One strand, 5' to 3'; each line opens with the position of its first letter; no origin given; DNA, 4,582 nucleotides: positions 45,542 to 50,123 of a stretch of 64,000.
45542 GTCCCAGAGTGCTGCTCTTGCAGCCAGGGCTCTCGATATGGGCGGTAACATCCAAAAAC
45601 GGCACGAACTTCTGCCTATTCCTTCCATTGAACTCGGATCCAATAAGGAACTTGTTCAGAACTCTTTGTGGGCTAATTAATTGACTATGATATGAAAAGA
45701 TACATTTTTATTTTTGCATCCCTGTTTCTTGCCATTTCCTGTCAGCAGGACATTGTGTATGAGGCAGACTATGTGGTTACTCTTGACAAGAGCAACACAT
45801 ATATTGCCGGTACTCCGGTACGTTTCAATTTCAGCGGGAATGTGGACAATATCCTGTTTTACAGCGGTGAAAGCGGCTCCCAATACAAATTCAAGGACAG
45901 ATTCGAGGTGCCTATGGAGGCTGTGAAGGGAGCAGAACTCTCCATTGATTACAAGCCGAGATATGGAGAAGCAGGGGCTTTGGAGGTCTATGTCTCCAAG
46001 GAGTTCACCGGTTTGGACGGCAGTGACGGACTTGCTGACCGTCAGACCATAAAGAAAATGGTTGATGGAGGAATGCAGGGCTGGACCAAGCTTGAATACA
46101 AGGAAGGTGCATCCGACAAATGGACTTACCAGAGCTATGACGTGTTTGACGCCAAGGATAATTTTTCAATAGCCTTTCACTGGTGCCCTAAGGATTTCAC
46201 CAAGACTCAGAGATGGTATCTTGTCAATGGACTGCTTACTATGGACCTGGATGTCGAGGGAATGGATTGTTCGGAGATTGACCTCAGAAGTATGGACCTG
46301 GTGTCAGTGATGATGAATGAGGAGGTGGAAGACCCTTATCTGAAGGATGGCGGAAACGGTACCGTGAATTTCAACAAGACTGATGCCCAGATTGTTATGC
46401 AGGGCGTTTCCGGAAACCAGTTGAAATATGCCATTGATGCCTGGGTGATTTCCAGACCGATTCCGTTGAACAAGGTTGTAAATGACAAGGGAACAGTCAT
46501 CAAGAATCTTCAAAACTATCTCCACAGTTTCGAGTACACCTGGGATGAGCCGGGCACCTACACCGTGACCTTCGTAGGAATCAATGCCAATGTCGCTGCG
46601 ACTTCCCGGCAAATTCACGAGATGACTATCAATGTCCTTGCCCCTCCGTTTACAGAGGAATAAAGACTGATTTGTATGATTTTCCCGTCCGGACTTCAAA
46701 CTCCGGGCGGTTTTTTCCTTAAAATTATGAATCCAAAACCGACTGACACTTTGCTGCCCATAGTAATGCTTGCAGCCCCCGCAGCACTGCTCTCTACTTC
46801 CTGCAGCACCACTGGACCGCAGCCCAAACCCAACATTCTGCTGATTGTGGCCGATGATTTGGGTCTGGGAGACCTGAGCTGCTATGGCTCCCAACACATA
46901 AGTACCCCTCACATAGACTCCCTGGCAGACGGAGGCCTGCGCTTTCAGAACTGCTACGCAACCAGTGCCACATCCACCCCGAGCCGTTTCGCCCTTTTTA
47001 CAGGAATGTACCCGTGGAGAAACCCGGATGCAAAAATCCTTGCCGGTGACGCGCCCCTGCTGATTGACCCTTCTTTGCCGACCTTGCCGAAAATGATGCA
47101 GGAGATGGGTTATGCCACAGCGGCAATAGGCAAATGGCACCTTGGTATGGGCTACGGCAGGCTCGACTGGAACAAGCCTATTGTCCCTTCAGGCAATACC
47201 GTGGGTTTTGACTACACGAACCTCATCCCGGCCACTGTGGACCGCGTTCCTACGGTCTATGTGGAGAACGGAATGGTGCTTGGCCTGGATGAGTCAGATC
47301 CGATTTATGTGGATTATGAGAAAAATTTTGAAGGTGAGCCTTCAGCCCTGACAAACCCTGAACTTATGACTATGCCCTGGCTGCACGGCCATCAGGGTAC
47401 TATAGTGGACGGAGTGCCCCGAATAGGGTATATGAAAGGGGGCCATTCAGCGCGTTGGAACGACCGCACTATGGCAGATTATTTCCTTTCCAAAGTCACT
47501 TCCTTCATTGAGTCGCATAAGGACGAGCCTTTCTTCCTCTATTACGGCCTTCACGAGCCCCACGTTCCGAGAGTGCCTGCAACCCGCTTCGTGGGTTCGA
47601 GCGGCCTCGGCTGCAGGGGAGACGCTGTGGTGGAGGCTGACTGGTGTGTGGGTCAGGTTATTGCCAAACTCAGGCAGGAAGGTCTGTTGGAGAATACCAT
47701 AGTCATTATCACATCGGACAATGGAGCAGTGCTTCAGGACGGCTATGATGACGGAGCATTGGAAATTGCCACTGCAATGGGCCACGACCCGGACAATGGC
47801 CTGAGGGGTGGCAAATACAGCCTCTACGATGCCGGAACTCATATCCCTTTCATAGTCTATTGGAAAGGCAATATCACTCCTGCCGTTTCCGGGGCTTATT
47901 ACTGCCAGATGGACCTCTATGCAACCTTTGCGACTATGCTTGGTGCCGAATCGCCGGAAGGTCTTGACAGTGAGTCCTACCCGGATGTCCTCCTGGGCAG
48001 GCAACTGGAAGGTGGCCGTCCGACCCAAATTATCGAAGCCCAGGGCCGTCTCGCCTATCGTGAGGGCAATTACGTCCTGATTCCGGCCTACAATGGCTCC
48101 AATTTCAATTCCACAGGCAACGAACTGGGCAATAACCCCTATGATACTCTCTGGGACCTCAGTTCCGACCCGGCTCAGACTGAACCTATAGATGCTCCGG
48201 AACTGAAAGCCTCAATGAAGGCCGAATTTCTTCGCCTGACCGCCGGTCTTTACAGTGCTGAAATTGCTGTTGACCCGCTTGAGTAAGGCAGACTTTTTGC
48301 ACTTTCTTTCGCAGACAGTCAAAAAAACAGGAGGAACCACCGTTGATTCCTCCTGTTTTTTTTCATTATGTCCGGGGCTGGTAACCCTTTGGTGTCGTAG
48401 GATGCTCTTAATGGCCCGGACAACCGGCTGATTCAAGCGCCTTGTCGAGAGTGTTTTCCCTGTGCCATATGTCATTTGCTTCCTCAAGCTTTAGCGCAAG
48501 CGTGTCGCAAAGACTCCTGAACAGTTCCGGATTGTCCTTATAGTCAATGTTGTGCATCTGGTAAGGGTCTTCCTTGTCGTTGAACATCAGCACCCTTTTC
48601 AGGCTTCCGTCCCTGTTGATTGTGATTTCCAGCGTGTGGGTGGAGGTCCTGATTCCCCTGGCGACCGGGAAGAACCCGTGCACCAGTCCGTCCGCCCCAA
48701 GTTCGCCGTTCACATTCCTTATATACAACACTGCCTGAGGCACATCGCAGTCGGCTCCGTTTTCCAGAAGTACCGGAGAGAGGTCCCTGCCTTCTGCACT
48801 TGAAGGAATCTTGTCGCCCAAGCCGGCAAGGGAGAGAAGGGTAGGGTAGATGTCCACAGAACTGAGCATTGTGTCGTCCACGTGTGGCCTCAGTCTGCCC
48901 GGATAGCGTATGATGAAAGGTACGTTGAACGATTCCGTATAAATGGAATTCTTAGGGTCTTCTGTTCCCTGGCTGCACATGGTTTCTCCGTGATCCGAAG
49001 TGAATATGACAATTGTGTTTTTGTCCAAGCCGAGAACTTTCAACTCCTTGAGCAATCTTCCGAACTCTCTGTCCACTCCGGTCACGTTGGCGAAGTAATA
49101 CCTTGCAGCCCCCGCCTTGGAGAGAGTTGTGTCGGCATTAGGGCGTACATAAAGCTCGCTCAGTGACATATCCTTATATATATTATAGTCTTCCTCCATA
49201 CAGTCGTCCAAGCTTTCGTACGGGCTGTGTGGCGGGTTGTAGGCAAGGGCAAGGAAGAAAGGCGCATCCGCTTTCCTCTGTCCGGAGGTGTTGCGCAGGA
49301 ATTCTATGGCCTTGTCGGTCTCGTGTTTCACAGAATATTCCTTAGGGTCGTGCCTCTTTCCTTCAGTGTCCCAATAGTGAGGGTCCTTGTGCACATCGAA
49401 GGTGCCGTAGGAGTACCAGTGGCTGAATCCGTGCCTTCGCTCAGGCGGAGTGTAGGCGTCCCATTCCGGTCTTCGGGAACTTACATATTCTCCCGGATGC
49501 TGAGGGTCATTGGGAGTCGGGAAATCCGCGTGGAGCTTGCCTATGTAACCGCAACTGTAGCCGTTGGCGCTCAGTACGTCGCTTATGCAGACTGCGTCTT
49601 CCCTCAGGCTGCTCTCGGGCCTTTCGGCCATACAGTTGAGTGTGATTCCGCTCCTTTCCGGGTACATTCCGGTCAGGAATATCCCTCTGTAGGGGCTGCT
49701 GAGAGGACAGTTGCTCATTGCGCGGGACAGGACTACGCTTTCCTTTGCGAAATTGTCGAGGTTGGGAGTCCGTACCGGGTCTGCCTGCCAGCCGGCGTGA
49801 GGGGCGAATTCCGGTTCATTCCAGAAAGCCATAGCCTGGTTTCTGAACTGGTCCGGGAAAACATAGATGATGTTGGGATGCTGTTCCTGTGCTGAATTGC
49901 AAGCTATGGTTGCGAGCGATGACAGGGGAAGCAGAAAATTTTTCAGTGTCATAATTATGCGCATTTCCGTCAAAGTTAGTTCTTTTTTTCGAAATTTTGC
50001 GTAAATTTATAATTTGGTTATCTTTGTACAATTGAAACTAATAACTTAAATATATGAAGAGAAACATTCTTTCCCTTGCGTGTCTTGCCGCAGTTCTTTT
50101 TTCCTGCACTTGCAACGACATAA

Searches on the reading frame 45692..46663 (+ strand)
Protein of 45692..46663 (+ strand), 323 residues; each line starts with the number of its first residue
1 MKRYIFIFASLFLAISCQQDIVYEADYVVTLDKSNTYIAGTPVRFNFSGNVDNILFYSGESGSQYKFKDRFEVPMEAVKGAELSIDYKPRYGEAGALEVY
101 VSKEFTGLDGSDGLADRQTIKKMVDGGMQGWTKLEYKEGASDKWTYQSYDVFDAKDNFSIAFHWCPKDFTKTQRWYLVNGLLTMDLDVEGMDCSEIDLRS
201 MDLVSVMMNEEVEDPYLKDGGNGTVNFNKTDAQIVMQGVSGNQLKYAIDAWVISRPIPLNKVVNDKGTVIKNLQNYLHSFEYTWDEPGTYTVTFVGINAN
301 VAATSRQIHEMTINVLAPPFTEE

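Call 33: search_protein_families(library=pfam, proteins=[window:45692-46663:+], max_evalue=0.0001)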
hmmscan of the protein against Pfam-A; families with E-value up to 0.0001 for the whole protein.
window:45692-46663:+ (323 aa): 1 family
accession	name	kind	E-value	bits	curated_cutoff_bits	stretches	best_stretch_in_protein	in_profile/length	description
PF16409.10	DUF5017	-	7.4e-19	68.4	28.8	1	16-108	1-91/187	Domain of unknown function (DUF5017)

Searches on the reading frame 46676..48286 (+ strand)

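Call 33: search_protein_families(library=pfam, proteins=[window:46676-48286:+], max_evalue=0.0001)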
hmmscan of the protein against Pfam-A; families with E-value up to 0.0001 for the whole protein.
window:46676-48286:+ (536 aa): 2 families
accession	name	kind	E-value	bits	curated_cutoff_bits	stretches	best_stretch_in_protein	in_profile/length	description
PF00884.28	Sulfatase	-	5.8e-53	180.6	25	1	52-423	1-300/301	Sulfatase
PF01663.27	Phosphodiest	-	1.4e-06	28.6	23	0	315-354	185-224/342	Type I phosphodiesterase / nucleotide pyrophosphatase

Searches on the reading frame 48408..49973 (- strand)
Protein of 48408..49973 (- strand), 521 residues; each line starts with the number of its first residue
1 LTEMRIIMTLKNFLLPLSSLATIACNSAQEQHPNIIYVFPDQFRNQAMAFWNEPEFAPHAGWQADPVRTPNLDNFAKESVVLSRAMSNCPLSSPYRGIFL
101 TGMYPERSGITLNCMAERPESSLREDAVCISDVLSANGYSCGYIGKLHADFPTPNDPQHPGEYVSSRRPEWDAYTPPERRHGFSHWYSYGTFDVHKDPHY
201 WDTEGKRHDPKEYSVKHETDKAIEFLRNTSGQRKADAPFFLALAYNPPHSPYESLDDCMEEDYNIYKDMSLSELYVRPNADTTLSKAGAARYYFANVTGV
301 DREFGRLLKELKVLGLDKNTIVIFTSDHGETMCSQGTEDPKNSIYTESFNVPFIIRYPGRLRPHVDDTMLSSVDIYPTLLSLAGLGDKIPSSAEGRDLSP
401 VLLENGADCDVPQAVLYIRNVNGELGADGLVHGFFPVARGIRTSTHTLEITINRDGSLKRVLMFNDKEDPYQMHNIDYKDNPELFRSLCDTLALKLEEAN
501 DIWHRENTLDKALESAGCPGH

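Call 33: search_protein_families(library=pfam, proteins=[window:48408-49973:-], max_evalue=0.0001)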
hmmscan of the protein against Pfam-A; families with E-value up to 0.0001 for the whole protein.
window:48408-49973:- (521 aa): 3 families
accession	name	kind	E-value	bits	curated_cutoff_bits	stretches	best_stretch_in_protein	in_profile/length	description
PF00884.28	Sulfatase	-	1.2e-47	163.1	25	1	33-384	1-300/301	Sulfatase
PF16347.10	SGSH_C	-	6.2e-11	43.1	29.3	1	341-480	8-134/154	N-sulphoglucosamine sulphohydrolase, C-terminal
PF01663.27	Phosphodiest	-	1.5e-07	31.8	23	1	68-335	19-226/342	Type I phosphodiesterase / nucleotide pyrophosphatase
